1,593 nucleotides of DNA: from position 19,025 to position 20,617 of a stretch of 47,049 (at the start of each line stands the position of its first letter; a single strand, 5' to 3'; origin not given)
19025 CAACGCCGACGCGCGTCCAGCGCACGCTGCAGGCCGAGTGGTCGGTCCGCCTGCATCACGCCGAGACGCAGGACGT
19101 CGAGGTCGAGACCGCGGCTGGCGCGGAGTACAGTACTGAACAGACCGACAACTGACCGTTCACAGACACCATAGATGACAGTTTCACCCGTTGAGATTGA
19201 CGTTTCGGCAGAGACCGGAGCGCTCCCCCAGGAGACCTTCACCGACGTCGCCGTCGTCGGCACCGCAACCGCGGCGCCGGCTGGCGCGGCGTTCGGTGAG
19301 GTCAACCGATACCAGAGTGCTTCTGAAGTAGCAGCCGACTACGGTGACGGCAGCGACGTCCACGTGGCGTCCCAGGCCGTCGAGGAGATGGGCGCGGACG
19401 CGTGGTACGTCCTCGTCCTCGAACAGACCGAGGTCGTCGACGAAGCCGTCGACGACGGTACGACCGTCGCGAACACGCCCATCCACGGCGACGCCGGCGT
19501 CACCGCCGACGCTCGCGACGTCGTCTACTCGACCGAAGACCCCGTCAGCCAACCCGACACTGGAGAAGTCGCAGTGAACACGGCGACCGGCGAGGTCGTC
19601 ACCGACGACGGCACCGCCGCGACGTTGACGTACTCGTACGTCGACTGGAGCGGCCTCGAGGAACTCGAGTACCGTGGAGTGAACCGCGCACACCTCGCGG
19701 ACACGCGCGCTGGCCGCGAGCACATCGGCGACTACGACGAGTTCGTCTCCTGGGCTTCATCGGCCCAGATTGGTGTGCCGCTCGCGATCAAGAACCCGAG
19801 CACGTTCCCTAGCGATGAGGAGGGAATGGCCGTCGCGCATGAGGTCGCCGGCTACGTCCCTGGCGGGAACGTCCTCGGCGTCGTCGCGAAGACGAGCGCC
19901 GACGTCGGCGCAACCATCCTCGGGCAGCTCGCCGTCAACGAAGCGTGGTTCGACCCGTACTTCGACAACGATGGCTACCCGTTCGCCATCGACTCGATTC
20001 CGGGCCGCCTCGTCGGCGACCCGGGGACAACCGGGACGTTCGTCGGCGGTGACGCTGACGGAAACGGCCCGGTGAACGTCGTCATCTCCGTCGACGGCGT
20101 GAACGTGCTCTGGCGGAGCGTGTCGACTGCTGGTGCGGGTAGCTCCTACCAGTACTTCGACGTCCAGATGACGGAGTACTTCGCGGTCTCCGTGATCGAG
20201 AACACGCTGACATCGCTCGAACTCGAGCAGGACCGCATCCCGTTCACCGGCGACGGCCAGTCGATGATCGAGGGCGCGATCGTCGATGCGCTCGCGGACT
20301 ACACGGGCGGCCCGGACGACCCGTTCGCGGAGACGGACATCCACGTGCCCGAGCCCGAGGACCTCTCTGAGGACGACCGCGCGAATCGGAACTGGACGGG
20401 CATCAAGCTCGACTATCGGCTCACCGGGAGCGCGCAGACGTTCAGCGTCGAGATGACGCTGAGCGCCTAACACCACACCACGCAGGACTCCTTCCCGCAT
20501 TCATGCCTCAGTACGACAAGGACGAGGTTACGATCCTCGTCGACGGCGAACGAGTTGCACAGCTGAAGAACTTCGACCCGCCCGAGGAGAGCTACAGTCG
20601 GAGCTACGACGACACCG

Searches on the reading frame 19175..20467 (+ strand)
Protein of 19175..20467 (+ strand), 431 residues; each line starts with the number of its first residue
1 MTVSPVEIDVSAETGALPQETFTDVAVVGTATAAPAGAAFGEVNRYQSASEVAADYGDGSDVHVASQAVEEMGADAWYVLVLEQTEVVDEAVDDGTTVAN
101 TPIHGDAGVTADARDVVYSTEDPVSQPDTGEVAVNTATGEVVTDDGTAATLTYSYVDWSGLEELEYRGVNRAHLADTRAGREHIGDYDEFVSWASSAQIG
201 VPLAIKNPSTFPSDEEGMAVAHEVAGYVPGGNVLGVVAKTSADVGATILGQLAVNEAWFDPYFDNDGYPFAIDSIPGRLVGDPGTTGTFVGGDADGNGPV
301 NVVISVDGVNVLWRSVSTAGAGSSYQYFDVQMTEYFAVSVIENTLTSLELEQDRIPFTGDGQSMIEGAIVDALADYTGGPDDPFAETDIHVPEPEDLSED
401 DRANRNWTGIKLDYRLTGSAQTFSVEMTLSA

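Call 82: search_protein_families(library=phrogs, proteins=[window:19175-20467:+], max_evalue=0.00001)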
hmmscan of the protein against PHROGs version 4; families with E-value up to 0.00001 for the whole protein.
window:19175-20467:+ (431 aa): 4 families
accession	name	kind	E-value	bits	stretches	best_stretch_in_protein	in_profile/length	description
phrog_20601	-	head and packaging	4.2e-110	369.5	1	5-429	5-424/426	head protein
phrog_205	-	tail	1.6e-14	54.6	1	300-429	295-432/455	tail sheath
phrog_9590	-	unknown function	3.5e-08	33.9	1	298-430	239-373/377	-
phrog_10244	-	tail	1.5e-06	28.7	1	23-163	30-183/431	tail sheath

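Call 102: search_dna_similar(query=window:19175-20467:+, collection=phages, mode=protein, max_rows=8, max_evalue=1e-10)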
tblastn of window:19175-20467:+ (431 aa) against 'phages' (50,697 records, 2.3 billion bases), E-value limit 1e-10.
Records with a match: 9; places in all: 9; records where one place covers at least 80% of the query: 9.
Best place of each record, by identity: 60-80% 3; <60% 6.
By first word of the organism name: Halobacterium 5; Natrialba 4.
By host as written in the record: - 2; Halobacterium salinarum R1 2; Halobacterium salinarum strain S9 2; Natrialba magadii ATCC 43099 2; Natrialba magadii 1.
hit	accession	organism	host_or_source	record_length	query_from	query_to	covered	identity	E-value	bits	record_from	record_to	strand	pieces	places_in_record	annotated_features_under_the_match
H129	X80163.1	Halobacterium phage phiH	-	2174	2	430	100%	73.4%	0e+0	591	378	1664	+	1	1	hp67: CDS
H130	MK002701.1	Halobacterium phage phiH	Halobacterium salinarum R1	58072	2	430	100%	73.4%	0e+0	591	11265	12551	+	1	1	hp67: tail sheath protein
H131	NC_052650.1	Halobacterium phage phiH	Halobacterium salinarum R1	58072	2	430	100%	73.4%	0e+0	591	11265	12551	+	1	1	hp67: head protein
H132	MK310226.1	Halobacterium phage ChaoS9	Halobacterium salinarum strain S9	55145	1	430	100%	52.0%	6e-118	384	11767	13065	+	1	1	tail sheath protein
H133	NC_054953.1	Halobacterium phage ChaoS9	Halobacterium salinarum strain S9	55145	1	430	100%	52.0%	6e-118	384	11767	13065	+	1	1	head protein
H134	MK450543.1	Natrialba phage PhiCh1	Natrialba magadii ATCC 43099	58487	1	430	100%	42.1%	1e-65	233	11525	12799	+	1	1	cp67: tail sheath protein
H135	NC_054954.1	Natrialba phage PhiCh1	Natrialba magadii ATCC 43099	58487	1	430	100%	42.1%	1e-65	233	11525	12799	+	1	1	cp67: head protein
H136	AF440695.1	Natrialba phage PhiCh1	-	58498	1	430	100%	42.1%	1e-65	233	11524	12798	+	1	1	capsid protein CP67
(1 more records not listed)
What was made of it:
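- Closest known: HCTV-2 gp5. Different: The virus families differ (Saparoviridae and Graaviviridae), whereas this genome has a phiH-like myovirus structural module (call 102).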
